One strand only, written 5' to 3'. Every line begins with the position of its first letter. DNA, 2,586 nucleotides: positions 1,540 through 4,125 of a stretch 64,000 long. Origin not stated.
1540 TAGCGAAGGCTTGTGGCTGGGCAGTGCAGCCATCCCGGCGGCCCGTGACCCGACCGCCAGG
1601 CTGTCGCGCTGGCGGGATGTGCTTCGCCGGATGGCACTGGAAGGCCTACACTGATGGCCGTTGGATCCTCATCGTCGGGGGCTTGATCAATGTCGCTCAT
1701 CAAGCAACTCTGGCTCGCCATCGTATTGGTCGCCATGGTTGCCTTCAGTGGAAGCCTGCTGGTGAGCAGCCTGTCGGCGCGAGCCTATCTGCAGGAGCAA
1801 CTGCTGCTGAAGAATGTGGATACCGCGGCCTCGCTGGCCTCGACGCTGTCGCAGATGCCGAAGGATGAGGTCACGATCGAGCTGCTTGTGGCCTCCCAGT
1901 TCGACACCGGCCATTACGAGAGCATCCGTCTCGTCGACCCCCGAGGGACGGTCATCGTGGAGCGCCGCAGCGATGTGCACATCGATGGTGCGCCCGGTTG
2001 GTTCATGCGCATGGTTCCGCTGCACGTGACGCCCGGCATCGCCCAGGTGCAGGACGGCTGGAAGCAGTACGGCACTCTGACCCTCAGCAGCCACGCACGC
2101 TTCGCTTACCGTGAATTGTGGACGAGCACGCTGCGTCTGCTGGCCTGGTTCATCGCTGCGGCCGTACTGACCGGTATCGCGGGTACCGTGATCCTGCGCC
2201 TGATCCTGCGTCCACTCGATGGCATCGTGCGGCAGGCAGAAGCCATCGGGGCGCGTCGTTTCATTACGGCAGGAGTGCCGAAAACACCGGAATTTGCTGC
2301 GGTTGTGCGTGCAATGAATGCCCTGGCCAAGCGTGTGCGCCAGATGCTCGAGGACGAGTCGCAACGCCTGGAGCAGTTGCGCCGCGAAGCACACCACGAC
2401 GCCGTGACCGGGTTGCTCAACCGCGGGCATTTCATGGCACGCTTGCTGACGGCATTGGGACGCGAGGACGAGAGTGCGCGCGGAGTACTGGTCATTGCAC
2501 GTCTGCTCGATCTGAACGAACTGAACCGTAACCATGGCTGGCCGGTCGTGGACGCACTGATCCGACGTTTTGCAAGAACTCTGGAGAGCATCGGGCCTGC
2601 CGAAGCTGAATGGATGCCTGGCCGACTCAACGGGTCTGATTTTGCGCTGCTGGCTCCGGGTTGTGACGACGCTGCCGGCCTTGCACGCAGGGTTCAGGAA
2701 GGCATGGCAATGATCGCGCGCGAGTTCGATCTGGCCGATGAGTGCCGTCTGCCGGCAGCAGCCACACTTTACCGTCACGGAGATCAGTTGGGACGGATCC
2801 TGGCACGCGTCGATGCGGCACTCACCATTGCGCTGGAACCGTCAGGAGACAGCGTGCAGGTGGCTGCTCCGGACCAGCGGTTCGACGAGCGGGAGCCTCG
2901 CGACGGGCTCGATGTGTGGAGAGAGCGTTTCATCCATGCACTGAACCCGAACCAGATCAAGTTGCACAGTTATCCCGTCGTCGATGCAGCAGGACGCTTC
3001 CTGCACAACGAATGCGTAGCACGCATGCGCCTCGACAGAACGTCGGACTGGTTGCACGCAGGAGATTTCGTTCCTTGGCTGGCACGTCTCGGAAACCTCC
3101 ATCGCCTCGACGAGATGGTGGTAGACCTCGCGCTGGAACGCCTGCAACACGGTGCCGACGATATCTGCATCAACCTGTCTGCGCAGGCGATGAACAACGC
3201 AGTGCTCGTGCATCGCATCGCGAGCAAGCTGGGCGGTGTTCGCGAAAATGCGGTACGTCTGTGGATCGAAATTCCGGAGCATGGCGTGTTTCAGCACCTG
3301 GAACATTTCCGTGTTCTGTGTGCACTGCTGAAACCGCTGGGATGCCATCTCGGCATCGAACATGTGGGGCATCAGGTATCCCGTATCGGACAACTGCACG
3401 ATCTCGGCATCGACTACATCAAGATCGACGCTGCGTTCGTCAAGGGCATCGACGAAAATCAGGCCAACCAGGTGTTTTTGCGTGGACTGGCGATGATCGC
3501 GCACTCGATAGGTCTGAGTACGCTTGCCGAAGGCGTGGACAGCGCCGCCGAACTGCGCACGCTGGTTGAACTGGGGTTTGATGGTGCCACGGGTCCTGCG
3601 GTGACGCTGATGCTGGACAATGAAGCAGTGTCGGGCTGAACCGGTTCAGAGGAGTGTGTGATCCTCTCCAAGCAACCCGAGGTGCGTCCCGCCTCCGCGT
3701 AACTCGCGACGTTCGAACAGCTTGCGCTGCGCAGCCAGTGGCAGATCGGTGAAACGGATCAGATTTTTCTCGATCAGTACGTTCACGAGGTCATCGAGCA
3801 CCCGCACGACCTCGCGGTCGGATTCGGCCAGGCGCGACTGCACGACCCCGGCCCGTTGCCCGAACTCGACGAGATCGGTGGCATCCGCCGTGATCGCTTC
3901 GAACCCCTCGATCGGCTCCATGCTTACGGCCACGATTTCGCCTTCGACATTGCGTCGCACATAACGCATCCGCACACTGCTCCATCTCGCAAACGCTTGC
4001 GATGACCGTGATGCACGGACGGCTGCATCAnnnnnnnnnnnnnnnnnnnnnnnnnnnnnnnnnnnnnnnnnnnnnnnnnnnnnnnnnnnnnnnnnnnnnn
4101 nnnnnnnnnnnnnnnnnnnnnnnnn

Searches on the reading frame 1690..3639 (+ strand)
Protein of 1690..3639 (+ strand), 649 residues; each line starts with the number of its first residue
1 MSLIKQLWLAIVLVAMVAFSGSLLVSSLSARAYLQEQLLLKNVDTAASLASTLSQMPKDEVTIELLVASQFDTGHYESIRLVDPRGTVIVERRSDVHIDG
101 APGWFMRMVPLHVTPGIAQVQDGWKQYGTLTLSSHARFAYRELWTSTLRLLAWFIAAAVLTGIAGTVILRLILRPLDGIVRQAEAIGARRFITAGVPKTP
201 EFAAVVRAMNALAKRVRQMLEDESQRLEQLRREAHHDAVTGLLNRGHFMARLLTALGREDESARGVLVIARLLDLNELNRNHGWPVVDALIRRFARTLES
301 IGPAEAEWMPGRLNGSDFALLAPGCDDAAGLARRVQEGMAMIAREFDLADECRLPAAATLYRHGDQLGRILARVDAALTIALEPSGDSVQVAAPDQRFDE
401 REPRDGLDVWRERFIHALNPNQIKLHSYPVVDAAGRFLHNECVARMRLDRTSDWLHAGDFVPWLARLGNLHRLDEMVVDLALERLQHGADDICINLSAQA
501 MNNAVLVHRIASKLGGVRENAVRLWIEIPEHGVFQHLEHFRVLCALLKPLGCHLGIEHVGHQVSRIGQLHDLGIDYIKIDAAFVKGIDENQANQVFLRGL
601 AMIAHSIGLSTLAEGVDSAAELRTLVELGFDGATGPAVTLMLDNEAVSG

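Call 7: search_protein_families(library=pfam, proteins=[window:1690-3639:+], max_evalue=0.01)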
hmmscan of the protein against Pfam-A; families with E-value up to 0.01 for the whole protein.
window:1690-3639:+ (649 aa): 4 families
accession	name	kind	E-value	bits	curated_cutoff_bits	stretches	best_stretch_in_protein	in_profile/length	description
PF16448.10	LapD_MoxY_N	-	3.7e-40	137.1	25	1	24-144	2-124/124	LapD/MoxY periplasmic domain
PF00563.25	EAL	-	3e-39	135.3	31.3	1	415-636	5-231/236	EAL domain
PF00990.26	GGDEF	-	5.2e-15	56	23.8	1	234-381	1-154/161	Diguanylate cyclase, GGDEF domain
PF00672.30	HAMP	-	0.0028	18.4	25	0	168-218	2-53/53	HAMP domain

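Call 12: search_protein_families(library=ncbifam, proteins=[window:1690-3639:+], max_evalue=0.01)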
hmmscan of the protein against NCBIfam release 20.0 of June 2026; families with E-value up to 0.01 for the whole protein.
window:1690-3639:+ (649 aa): 23 families
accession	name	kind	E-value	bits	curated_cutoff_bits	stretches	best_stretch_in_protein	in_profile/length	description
NF045673.1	c-di-GMPRcptLapD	equivalog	3.5e-143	478.3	1020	1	1-638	1-641/647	cyclic di-GMP receptor LapD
NF008281.1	PRK11059.1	equivalog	2.2e-48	165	663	1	205-635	192-623/633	RNase E specificity factor CsrD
NF007298.0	PRK09776.1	equivalog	3.4e-33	114.6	1135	1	227-639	677-1094/1111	diguanylate cyclase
NF045675.1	PhdiestaseDibA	equivalog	6e-28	97.5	980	1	228-631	197-605/623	phosphodiesterase DibA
NF007474.0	PRK10060.1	equivalog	2.2e-26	92.3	782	1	223-635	226-638/663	cyclic di-GMP phosphodiesterase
NF007423.1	PRK09966.1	equivalog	8.9e-25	87.4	325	1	4-353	8-357/390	diguanylate cyclase DgcN/YfiN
NF053781.1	cdiGMPphdstlr2612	equivalog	3.6e-18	64.7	1600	1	226-635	832-1249/1268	Tlr1612 family c-di-GMP phosphodiesterase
NF008467.0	PRK11359.1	equivalog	9.3e-17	60.3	857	1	220-625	363-766/800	oxygen-sensing cyclic-di-GMP phosphodiesterase DosP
NF008807.1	PRK11829.1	equivalog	2.7e-14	52.2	733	1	130-635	139-646/670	biofilm formation regulator HmsP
NF052458.1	PhdiestGepA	equivalog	7.2e-14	50.9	1200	1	155-635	349-825/840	phosphodiesterase GepA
NF052596.1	RR_EAL_PvrR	equivalog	1.6e-11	43.5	580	1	406-635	139-373/398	response regulator cyclic di-GMP phosphodiesterase PvrR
NF038266.1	diguan_SiaD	equivalog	1.7e-11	44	290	1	214-381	77-244/252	biofilm regulation diguanylate cyclase SiaD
NF052265.1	EAL_dom_RimA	equivalog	7.2e-10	38.5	430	1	496-630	83-222/248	S6 modification regulatory phosphodiesterase RimA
NF007839.0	PRK10551.1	equivalog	5.9e-08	31.7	461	1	491-629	351-488/518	cyclic di-GMP phosphodiesterase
NF051473.1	DigCycDgcsShew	equivalog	8.4e-07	28.6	400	1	209-340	111-241/291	diguanylate cyclase DgcS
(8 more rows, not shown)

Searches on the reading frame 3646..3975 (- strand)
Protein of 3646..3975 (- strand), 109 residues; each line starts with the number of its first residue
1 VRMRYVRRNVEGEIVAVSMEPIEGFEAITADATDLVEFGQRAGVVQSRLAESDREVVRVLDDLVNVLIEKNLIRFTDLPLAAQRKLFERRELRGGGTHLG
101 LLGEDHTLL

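Call 30: search_protein_families(library=pfam, proteins=[window:3646-3975:-], max_evalue=0.00001)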
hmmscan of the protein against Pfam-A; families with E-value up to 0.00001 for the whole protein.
window:3646-3975:- (109 aa): 0 families

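Call 78: find_encoding_contigs(protein=window:3646-3969:-, flank=10000, max_places=10)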
Protein window:3646-3969:- (107 aa): 22 contigs read that carry it; 10 places shown.
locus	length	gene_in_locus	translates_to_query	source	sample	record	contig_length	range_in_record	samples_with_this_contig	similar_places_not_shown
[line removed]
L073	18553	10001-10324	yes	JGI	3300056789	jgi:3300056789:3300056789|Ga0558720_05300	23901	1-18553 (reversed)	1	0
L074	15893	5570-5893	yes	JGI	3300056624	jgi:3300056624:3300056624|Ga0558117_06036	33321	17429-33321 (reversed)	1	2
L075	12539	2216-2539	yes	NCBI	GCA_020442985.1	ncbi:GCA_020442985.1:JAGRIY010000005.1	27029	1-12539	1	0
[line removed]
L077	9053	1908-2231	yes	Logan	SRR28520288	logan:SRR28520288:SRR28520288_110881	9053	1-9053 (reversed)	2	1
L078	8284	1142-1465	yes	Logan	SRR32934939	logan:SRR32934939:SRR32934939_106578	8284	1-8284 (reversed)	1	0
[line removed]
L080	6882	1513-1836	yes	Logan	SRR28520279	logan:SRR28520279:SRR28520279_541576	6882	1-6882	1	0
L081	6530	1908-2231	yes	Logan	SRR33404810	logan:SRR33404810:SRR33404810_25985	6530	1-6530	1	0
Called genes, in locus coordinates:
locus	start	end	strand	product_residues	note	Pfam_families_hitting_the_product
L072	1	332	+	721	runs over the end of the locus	PF00664:ABC_membrane, PF00005:ABC_tran, PF02463:SMC_N (faint)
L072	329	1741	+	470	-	PF25919:BSH_CusB (faint), PF25917:BSH_RND (weak), PF25994:HH_AprE, PF26002:Beta-barrel_AprE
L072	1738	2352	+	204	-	PF08281:Sigma70_r4_2 (weak), PF00196:GerE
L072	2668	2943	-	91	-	-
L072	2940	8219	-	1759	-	-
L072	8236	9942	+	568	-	-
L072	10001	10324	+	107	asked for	-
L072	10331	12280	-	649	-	PF16448:LapD_MoxY_N, PF00990:GGDEF, PF00563:EAL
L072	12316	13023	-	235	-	PF06035:Peptidase_C93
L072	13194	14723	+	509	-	PF02321:OEP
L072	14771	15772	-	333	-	PF08240:ADH_N, PF00107:ADH_zinc_N, PF13602:ADH_zinc_N_2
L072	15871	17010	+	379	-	PF25919:BSH_CusB (faint), PF25917:BSH_RND (weak), PF25954:Beta-barrel_RND_2 (weak), PF25989:YknX_C (weak)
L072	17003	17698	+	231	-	PF00005:ABC_tran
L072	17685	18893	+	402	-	PF12704:MacB_PCD, PF02687:FtsX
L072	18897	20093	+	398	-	PF12704:MacB_PCD, PF02687:FtsX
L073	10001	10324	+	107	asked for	-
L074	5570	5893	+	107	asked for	-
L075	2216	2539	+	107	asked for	-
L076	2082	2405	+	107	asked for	-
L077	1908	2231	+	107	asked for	-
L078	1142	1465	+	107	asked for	-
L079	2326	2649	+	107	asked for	-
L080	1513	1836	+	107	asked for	-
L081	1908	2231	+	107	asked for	-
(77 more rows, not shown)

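Call 95: search_protein_families(library=ncbifam, proteins=[window:3646-3969:-], max_evalue=0.001)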
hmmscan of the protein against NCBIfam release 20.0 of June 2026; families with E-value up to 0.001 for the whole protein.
window:3646-3969:- (107 aa): 0 families
